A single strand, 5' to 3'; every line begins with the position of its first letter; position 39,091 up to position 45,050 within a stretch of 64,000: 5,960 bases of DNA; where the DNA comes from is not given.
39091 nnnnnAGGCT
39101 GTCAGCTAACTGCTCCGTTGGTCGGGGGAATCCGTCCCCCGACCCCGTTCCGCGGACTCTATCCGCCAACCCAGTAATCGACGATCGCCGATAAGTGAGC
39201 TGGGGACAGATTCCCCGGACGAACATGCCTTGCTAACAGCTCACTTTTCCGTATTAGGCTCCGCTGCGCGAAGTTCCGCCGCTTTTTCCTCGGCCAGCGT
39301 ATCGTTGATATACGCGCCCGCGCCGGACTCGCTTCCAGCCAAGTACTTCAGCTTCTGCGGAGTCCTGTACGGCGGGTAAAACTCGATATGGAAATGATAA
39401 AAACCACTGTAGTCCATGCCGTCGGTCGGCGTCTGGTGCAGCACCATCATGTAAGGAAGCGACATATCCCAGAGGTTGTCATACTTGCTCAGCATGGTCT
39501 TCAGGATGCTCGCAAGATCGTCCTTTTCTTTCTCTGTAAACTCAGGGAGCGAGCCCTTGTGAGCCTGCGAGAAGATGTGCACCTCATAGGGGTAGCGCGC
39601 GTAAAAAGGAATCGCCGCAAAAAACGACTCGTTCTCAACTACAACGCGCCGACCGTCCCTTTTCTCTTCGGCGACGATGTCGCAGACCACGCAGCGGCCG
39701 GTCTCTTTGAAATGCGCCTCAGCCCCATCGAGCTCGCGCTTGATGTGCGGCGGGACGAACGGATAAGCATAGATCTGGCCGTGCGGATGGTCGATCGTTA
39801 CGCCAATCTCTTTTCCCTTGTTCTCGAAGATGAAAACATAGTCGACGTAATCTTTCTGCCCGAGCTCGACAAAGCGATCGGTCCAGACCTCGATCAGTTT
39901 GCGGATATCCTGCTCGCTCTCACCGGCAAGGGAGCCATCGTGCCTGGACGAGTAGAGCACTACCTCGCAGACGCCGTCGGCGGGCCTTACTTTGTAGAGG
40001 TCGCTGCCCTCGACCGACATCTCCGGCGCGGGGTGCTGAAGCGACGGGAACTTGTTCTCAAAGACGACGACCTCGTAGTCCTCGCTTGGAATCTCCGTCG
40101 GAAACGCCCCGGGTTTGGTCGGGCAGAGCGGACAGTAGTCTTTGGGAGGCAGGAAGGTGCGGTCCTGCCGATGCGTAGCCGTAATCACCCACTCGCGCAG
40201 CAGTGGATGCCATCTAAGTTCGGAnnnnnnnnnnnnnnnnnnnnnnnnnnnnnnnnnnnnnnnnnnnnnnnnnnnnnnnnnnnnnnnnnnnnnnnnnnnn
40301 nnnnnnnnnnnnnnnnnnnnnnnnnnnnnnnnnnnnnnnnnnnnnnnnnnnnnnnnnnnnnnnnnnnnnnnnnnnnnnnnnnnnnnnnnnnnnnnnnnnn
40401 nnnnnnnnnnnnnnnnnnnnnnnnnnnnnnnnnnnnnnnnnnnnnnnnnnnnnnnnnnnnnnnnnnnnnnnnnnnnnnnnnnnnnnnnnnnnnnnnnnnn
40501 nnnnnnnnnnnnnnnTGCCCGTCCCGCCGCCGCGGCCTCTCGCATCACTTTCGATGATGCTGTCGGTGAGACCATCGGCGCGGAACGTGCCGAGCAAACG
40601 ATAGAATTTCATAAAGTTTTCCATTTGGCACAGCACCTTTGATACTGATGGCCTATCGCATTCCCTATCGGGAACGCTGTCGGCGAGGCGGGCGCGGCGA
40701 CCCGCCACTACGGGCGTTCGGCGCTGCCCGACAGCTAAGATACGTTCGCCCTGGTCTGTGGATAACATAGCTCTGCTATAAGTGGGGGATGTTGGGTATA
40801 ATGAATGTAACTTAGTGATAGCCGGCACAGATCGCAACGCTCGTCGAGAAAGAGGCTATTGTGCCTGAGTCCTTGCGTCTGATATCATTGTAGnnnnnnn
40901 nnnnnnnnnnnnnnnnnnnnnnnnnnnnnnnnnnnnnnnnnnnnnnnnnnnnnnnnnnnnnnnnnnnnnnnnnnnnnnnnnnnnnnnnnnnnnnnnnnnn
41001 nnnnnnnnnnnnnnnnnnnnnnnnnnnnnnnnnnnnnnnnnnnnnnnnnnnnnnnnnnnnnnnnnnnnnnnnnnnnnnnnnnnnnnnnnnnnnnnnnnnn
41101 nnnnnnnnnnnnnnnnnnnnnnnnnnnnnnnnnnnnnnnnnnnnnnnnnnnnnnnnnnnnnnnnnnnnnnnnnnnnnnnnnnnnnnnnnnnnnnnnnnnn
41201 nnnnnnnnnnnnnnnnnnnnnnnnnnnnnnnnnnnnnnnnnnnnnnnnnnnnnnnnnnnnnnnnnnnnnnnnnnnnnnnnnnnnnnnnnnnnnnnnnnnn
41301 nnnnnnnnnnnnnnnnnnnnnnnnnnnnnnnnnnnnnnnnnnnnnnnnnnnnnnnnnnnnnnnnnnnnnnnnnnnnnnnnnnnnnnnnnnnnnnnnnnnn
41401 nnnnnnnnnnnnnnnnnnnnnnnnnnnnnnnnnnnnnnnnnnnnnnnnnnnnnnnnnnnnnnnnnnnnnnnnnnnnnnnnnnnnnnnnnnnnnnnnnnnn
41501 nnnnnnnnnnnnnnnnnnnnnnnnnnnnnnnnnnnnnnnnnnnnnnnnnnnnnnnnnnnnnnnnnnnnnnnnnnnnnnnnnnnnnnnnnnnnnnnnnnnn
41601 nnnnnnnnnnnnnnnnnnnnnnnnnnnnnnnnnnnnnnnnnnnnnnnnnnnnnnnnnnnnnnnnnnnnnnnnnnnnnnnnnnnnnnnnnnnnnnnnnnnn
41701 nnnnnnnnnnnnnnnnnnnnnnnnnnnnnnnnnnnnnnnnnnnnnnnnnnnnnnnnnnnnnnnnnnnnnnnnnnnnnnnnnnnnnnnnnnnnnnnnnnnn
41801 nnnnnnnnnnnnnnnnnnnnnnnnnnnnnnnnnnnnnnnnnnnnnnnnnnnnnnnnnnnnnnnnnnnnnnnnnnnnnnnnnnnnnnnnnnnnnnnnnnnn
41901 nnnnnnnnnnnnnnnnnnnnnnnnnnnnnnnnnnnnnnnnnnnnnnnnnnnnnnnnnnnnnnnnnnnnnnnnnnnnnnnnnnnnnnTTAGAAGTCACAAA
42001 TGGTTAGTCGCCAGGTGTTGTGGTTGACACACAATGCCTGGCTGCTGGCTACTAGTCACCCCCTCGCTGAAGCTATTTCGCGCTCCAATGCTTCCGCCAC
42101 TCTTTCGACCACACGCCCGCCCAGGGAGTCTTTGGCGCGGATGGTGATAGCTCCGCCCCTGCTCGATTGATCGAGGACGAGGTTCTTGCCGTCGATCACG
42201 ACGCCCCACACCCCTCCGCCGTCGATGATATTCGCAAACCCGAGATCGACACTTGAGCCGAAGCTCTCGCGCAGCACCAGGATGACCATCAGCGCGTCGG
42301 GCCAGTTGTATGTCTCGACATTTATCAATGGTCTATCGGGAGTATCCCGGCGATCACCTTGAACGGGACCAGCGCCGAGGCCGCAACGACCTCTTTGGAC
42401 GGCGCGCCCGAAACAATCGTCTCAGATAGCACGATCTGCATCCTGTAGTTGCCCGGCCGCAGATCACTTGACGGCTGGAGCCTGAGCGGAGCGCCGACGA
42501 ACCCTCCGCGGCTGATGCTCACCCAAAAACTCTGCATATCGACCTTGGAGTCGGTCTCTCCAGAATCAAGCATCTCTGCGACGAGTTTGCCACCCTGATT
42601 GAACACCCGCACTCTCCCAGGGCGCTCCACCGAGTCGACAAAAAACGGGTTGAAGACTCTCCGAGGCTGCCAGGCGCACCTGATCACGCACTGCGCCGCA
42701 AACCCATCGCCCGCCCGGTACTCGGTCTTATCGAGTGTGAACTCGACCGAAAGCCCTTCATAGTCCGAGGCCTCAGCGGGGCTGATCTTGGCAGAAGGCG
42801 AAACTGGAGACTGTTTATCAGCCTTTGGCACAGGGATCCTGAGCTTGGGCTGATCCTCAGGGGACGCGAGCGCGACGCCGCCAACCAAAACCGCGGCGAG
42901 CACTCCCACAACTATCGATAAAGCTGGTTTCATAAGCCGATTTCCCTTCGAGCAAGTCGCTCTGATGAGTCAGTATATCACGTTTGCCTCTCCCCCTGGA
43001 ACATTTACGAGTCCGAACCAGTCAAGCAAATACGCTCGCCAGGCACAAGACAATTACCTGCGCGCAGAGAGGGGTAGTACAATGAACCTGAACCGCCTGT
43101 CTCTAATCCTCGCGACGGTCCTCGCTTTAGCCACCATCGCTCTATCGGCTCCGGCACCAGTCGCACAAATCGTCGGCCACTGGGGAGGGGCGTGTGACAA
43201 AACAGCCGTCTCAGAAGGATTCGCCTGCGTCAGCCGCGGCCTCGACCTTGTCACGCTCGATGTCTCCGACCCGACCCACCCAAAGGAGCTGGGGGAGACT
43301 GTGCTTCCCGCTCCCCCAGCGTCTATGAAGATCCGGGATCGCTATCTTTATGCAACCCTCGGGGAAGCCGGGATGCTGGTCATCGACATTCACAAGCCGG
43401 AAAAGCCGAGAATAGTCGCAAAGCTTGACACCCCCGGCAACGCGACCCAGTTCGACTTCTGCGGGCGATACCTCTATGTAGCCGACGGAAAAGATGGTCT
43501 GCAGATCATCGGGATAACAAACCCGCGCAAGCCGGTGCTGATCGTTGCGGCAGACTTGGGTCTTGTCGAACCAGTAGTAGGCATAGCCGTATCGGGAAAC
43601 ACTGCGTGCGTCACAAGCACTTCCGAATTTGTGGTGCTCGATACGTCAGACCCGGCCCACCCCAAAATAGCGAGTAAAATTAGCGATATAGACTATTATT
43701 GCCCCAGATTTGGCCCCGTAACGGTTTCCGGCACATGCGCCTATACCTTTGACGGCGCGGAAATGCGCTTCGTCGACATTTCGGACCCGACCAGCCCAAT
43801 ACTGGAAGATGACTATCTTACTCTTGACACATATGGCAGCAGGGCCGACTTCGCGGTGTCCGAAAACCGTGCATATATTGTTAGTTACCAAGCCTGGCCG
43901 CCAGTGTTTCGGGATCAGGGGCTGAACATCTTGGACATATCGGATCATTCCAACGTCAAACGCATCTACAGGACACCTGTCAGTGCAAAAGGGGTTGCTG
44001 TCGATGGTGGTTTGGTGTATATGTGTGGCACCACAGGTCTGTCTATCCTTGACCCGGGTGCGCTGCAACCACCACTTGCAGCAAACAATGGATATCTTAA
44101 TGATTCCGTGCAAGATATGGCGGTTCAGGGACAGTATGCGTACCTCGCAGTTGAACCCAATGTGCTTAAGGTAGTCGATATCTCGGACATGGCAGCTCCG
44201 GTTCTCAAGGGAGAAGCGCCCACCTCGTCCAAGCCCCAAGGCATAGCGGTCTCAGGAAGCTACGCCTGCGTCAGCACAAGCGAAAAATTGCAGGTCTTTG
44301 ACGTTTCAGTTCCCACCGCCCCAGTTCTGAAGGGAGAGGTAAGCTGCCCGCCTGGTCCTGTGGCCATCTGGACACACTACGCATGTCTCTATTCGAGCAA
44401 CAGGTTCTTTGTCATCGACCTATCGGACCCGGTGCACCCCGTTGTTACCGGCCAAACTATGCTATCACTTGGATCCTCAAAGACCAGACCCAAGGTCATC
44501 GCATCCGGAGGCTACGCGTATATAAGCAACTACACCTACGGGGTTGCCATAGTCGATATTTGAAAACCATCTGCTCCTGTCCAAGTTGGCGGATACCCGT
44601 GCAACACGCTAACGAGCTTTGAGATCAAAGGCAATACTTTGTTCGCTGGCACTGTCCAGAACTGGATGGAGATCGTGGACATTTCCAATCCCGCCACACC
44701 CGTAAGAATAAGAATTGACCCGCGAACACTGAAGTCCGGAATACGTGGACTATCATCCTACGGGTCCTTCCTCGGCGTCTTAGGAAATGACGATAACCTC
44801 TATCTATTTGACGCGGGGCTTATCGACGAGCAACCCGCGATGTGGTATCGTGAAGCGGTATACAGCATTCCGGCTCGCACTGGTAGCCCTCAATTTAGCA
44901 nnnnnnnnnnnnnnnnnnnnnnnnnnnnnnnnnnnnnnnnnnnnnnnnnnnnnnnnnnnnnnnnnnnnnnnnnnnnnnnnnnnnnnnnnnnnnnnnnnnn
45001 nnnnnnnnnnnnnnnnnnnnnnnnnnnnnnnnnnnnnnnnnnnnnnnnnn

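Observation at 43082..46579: A single in-frame TGA splits an about 1170-aa LVIVD beta-propeller surface protein exactly at the Ser position of a repeat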

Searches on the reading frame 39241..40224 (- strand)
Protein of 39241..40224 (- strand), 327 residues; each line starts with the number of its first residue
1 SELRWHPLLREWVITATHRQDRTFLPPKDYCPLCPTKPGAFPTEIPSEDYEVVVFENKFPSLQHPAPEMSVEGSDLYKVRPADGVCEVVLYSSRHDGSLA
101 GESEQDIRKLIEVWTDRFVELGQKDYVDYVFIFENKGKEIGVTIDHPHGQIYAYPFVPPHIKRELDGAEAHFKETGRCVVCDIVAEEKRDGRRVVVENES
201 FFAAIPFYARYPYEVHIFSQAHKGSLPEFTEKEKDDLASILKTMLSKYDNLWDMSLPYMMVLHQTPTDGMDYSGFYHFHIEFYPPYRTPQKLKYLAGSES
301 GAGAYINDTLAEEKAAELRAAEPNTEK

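Call 25: search_protein_families(library=pfam, proteins=[window:39241-40224:-], max_evalue=0.001)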
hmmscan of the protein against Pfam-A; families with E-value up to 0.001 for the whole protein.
window:39241-40224:- (327 aa): 4 families
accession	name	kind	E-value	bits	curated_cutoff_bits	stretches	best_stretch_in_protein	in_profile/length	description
PF01087.27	GalP_UDP_transf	-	4.7e-36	125.4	22.1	1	3-158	14-184/184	Galactose-1-phosphate uridyl transferase, N-terminal domain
PF02744.22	GalP_UDP_tr_C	-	1.8e-26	93.3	29.2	1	169-319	6-154/165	Galactose-1-phosphate uridyl transferase, C-terminal domain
PF16285.10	DUF4931_N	-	2.2e-06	28.2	24.1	1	87-152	54-119/124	Domain of unknown function (DUF4931) N-terminal domain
PF16268.10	DUF4921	-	0.0001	21.8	28.5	1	105-243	198-331/425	Domain of unknown function (DUF4921)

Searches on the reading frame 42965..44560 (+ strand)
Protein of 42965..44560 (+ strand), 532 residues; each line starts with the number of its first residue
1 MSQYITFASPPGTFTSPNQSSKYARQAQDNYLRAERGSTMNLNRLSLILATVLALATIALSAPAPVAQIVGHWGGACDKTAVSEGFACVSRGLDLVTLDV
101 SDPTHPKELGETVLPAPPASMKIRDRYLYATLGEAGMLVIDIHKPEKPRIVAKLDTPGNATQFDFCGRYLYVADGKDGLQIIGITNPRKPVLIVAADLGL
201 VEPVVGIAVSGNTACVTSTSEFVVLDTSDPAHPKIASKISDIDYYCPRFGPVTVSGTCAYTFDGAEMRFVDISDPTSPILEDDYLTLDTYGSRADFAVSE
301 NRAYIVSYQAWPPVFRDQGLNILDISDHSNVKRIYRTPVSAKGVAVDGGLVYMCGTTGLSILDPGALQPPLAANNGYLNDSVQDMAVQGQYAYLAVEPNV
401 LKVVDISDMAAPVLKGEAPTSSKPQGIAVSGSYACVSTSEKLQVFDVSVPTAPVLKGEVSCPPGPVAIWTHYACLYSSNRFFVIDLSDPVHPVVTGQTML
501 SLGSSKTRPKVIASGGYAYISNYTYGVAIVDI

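Call 8: search_protein_families(library=pfam, proteins=[window:43082-44560:+], max_evalue=0.01)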
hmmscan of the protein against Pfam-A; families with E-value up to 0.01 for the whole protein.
window:43082-44560:+ (493 aa): 2 families
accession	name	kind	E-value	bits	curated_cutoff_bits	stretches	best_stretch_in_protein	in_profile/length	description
PF08309.17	LVIVD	-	3.5e-60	199.5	20.2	6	343-378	4-39/42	LVIVD repeat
PF09826.15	Beta_propel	-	2.3e-08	33.8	22.4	0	442-458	329-345/495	Beta propeller domain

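Call 9: search_protein_families(library=ncbifam, proteins=[window:43082-44560:+], max_evalue=0.01)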
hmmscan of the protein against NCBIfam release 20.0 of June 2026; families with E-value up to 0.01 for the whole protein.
window:43082-44560:+ (493 aa): 1 family
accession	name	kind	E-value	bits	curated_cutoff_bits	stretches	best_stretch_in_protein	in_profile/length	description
TIGR04312.1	choice_anch_B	subfamily_domain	1.9e-10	40.6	100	0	228-293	55-114/364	choice-of-anchor B family protein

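Call 11: find_encoding_contigs(protein=window:43082-44560:+, flank=10000, max_places=6)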
Protein window:43082-44560:+ (493 aa): no gene with exactly this product is on record in the collection.

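Call 12: find_related_loci(query=window:43082-44560:+, collection=genome_contigs, flank=6000)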
Query window:43082-44560:+ (493 aa) in genome_contigs; peptide patterns used: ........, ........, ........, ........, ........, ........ (x = any residue, [..] = any of these).
27 stretches matched a pattern, but none encodes a relative of the query by tblastn (E <= 1e-3).

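Call 13: find_encoding_contigs(protein=window:42965-44560:+, flank=10000, max_places=6)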
Protein window:42965-44560:+ (532 aa): 1 contig read that carries it; 1 place shown.
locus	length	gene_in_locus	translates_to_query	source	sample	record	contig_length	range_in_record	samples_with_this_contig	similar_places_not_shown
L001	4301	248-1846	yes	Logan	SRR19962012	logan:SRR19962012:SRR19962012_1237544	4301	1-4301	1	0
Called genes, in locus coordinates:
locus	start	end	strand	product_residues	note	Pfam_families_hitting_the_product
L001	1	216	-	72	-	?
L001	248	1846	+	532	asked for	PF08309:LVIVD (weak), PF09826:Beta_propel (faint), PF08309:LVIVD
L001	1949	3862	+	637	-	PF08309:LVIVD (faint)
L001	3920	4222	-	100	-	PF00106:adh_short, PF13561:adh_short_C2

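Call 17: list_cluster_members(proteins=[window:42965-44560:+, window:44666-46576:+])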
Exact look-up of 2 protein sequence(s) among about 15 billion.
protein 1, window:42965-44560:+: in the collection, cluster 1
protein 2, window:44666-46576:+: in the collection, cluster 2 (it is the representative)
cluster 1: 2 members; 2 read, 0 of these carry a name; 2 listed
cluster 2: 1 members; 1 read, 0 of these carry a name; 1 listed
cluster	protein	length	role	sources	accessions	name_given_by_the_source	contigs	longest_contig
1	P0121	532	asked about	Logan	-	-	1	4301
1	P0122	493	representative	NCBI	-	-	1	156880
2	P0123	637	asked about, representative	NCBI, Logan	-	-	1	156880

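Call 60: find_encoding_contigs(protein=P0123, flank=3000, max_places=6)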
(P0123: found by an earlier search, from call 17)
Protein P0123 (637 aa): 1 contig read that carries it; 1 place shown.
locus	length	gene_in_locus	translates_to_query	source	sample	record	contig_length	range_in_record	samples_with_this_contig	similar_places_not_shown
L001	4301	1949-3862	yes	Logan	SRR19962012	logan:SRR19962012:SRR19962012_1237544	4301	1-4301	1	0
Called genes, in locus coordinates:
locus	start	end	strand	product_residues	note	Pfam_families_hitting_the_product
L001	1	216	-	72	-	?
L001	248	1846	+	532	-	PF08309:LVIVD (weak), PF09826:Beta_propel (faint), PF08309:LVIVD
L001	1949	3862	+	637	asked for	PF08309:LVIVD (faint)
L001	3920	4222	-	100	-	PF00106:adh_short, PF13561:adh_short_C2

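Call 65: predict_structure(alignment_id=A4)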
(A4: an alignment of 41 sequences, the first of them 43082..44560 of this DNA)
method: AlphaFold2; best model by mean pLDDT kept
length: 493 residues; sequences in the alignment: 41
mean_pLDDT: 89.2   pTM: 0.70
mean pLDDT of the five models: 89.2, 89.1, 88.9, 88.9, 86.3
residues with pLDDT >= 90: 338; 70-90: 104; 50-70: 42; < 50: 9
segments of 3 or more residues with pLDDT < 50: 331-336
pLDDT, mean of each block of 10 residues (from residue 1): 81 78 66 93 97 97 96 98 97 98 98 97 97 97 98 97 95 96 97 97 63 94 87 96 78 80 90 63 92 87 93 94 78 53 91 94 90 89 95 96 97 97 88 90 94 94 67 90 81 89
secondary structure, 60 per line:
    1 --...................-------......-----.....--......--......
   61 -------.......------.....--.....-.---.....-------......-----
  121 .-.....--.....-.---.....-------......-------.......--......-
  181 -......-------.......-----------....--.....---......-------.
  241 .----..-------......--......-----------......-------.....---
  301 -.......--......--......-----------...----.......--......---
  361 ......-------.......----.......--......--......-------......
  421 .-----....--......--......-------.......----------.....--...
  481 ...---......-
elements in order: H3-21 E29-34 E40-44 E47-52 E55-60 E68-74 E81-85 E88-92 E98-102 E110-115 E123-127 E130-134 E140-144 E152-157 E165-171 E174-179 E182-187 E195-201 E213-216 E219-223 E227-232 E255-260 E263-268 E280-285 E293-297 E302-308 E311-316 E319-324 E343-349 E352-357 E361-366 E374-380 E385-391 E394-399 E402-407 E415-421 E427-430 E433-438 E441-446 E454-460 E471-475 E478-483 E487-492

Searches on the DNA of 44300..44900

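Call 23: search_rna_families(source=window, start=44300, end=44900, threshold=evalue, max_evalue=10)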
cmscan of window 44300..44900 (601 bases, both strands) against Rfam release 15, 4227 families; matches with E-value up to 10: 1.
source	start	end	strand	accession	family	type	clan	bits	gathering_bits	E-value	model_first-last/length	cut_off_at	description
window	44540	44571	-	RF00955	mir-1829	Gene; miRNA;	-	15.4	60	7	14-45/58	no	mir-1829 microRNA precursor family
